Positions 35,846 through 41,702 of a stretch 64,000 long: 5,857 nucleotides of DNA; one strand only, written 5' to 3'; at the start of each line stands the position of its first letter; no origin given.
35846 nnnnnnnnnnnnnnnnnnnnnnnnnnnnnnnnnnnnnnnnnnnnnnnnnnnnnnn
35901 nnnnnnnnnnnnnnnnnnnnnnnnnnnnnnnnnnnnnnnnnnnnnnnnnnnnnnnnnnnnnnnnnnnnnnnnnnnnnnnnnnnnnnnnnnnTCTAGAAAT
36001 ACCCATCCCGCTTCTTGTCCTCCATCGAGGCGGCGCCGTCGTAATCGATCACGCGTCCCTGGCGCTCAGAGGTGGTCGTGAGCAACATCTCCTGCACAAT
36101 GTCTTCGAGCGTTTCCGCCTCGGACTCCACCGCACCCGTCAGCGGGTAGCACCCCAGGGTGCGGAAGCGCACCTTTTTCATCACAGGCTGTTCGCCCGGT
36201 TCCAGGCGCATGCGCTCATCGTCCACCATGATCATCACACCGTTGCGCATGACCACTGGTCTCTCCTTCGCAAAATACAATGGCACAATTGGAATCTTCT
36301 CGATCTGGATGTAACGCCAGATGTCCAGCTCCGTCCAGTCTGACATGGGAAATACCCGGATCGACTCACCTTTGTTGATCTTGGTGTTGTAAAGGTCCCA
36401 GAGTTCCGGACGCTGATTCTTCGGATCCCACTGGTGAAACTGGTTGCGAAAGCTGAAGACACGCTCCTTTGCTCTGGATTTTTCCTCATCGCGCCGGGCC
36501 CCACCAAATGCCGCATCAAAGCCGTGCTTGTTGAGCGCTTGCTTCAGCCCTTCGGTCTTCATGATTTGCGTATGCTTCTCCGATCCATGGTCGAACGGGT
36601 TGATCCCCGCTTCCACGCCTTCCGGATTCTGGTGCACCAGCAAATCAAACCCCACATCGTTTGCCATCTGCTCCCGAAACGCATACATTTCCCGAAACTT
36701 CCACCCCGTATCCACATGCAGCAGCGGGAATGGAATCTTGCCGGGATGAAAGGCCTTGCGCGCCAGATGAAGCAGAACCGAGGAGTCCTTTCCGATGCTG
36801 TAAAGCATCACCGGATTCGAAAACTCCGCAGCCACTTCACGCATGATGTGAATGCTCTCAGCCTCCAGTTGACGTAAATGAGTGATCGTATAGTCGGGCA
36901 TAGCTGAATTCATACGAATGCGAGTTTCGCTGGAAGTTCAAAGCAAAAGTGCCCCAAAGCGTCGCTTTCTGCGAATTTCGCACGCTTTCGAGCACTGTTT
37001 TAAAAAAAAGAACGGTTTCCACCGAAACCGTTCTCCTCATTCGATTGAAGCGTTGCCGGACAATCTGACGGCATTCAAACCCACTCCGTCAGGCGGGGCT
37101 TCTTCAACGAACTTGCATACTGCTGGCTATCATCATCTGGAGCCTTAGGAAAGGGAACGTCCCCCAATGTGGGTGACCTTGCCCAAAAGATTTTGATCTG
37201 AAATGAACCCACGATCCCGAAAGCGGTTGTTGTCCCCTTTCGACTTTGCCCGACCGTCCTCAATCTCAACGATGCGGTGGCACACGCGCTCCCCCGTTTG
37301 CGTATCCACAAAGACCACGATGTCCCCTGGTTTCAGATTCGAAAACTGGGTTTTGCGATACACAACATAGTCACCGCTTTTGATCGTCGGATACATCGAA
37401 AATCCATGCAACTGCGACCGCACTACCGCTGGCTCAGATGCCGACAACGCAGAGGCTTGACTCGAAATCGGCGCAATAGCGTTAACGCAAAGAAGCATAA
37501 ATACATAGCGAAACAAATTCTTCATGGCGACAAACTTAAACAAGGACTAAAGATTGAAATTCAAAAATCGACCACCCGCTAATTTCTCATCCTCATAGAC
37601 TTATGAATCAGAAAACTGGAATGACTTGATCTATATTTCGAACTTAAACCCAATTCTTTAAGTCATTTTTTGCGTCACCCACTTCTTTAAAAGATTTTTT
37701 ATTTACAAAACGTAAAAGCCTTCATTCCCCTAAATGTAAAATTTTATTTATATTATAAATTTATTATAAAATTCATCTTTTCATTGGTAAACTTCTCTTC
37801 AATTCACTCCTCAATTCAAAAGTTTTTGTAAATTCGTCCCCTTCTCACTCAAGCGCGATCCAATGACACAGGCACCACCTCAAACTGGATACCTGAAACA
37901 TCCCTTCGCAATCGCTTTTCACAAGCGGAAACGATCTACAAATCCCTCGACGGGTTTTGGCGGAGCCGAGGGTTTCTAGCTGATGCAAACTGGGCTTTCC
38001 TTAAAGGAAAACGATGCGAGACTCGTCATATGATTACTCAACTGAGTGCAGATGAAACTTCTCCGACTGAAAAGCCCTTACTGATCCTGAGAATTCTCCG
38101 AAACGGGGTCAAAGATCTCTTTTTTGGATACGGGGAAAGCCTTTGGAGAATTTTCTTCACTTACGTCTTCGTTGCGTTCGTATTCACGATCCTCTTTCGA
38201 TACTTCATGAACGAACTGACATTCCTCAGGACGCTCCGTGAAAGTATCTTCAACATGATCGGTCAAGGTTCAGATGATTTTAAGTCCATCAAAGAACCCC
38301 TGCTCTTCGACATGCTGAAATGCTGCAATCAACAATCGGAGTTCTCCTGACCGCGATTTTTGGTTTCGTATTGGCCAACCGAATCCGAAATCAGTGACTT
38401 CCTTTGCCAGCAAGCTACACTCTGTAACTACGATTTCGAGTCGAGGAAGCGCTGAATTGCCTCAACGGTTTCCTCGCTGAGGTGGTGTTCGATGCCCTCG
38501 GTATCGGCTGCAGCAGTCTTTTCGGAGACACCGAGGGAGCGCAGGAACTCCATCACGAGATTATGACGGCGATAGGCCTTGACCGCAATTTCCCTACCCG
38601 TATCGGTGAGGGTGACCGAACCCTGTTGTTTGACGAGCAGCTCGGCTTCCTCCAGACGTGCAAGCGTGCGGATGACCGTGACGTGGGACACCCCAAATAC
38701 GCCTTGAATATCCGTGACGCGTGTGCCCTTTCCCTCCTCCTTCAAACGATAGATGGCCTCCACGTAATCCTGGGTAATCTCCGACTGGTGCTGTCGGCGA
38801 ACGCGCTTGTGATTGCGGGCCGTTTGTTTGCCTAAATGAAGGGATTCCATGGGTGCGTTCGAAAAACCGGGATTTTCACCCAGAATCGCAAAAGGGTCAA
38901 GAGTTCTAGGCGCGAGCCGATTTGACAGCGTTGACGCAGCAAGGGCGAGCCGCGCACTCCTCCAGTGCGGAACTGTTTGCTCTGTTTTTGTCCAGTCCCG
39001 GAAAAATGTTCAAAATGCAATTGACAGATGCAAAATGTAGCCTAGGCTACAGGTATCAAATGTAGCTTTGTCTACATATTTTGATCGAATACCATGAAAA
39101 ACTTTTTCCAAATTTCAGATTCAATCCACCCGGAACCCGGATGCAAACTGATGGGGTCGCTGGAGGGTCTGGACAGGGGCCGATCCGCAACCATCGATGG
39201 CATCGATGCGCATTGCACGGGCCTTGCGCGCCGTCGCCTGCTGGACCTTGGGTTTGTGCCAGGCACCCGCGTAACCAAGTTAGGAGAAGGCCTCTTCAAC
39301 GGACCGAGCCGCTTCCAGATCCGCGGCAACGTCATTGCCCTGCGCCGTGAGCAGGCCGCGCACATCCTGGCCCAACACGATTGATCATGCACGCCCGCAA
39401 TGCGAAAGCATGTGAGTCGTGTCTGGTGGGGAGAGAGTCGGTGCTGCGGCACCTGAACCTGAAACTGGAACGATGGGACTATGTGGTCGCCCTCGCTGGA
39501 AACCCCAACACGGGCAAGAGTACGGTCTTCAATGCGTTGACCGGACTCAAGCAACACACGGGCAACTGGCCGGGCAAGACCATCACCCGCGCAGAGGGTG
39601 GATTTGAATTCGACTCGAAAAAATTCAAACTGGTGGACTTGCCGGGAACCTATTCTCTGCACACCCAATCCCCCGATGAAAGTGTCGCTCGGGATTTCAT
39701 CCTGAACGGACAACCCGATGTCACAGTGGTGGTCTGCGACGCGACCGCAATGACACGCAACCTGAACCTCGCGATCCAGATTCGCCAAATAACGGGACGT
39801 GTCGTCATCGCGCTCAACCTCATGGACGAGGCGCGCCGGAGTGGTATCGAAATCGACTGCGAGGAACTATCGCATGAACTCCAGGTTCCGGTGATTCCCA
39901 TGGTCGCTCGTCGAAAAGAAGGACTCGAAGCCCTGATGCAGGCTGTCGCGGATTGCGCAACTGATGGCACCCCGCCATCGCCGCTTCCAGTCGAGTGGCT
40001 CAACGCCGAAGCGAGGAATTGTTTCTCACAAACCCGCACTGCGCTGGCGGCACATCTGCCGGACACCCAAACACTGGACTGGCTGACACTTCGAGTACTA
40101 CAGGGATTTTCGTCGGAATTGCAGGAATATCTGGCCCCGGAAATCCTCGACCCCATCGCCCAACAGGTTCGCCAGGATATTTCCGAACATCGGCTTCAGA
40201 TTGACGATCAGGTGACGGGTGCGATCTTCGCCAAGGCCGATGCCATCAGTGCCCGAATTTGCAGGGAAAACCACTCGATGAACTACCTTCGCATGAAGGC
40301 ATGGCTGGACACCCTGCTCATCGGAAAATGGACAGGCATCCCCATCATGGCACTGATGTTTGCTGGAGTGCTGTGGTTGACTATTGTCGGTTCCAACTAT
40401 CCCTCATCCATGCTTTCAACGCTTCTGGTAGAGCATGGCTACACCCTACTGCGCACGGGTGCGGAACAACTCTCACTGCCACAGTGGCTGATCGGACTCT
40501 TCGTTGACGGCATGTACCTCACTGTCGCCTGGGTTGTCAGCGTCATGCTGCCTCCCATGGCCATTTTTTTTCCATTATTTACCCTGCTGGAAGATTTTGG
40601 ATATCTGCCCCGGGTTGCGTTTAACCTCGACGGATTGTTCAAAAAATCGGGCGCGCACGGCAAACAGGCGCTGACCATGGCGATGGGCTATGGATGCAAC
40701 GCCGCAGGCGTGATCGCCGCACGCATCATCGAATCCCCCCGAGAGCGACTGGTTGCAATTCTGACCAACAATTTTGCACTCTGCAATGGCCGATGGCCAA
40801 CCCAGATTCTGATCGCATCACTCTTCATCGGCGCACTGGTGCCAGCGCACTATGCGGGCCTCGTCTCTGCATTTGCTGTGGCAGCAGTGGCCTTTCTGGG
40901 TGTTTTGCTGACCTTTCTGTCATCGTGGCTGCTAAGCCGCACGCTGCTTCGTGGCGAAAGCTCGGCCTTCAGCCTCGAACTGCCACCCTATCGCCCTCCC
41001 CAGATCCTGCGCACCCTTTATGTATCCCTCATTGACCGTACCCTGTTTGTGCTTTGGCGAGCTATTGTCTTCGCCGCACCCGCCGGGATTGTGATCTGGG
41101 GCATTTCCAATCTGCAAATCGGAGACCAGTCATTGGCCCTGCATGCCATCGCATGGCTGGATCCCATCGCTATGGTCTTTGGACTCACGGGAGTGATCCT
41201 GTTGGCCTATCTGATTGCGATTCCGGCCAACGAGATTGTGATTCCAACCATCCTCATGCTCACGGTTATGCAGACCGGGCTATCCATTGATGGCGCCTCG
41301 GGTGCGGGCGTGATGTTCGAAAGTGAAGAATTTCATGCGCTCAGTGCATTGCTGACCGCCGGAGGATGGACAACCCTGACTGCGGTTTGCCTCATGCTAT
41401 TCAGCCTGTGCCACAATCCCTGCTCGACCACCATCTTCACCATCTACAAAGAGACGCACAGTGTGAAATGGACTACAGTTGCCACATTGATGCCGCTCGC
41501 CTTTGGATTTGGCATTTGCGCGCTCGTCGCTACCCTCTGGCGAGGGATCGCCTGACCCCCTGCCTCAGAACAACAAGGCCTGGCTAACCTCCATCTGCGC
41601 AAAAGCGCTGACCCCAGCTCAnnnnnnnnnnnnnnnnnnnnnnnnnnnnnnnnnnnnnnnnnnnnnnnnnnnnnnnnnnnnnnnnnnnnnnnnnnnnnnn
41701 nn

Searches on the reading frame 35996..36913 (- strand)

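Call 27: search_protein_families(library=pfam, proteins=[window:35996-36913:-], max_evalue=0.00001)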
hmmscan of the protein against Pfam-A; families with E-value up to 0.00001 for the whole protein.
window:35996-36913:- (306 aa): 1 family
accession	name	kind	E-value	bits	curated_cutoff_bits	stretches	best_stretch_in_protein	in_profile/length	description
PF01507.26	PAPS_reduct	-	3e-59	200.4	22.5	1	33-260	1-174/175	Phosphoadenosine phosphosulfate reductase domain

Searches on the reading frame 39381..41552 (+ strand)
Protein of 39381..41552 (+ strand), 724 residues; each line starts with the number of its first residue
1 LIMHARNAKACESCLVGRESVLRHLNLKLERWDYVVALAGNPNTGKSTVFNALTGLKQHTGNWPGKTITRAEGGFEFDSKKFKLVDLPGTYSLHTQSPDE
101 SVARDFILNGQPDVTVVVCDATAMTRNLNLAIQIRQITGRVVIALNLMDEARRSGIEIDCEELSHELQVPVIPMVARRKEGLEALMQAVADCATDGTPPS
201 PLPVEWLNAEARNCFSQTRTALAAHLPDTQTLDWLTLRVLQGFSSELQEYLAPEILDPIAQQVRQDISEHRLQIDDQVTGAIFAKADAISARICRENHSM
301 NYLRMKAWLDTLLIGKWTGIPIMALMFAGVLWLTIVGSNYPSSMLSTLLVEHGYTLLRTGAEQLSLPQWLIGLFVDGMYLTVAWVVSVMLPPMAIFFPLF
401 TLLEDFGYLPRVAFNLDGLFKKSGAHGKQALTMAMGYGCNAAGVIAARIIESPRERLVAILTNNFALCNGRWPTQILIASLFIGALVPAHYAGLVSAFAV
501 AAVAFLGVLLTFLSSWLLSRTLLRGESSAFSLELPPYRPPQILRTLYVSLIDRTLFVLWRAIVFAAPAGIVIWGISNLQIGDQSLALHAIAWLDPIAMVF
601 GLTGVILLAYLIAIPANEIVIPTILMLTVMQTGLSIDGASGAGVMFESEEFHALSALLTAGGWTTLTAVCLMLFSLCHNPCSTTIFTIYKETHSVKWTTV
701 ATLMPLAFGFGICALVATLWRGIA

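Call 27: search_protein_families(library=pfam, proteins=[window:39381-41552:+], max_evalue=0.00001)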
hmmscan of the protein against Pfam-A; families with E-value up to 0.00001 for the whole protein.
window:39381-41552:+ (724 aa): 5 families
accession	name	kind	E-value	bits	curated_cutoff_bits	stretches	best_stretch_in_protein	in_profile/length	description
PF02421.24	FeoB_N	-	6.7e-60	201.6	27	1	35-188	2-155/156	Ferrous iron transport protein B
PF07670.19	Gate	-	1.7e-23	83.5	29.6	2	387-478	2-100/104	Nucleoside recognition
PF01926.29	MMR_HSR1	-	8.4e-19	68.2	21.9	1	36-145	2-111/113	50S ribosome-binding GTPase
PF07664.17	FeoB_C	-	1.3e-13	50.8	26.6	1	502-547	3-49/54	Ferrous iron transport protein B C terminus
PF00009.33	GTP_EFTU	-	3.5e-06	27.2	26.5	0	65-193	54-186/188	Elongation factor Tu GTP binding domain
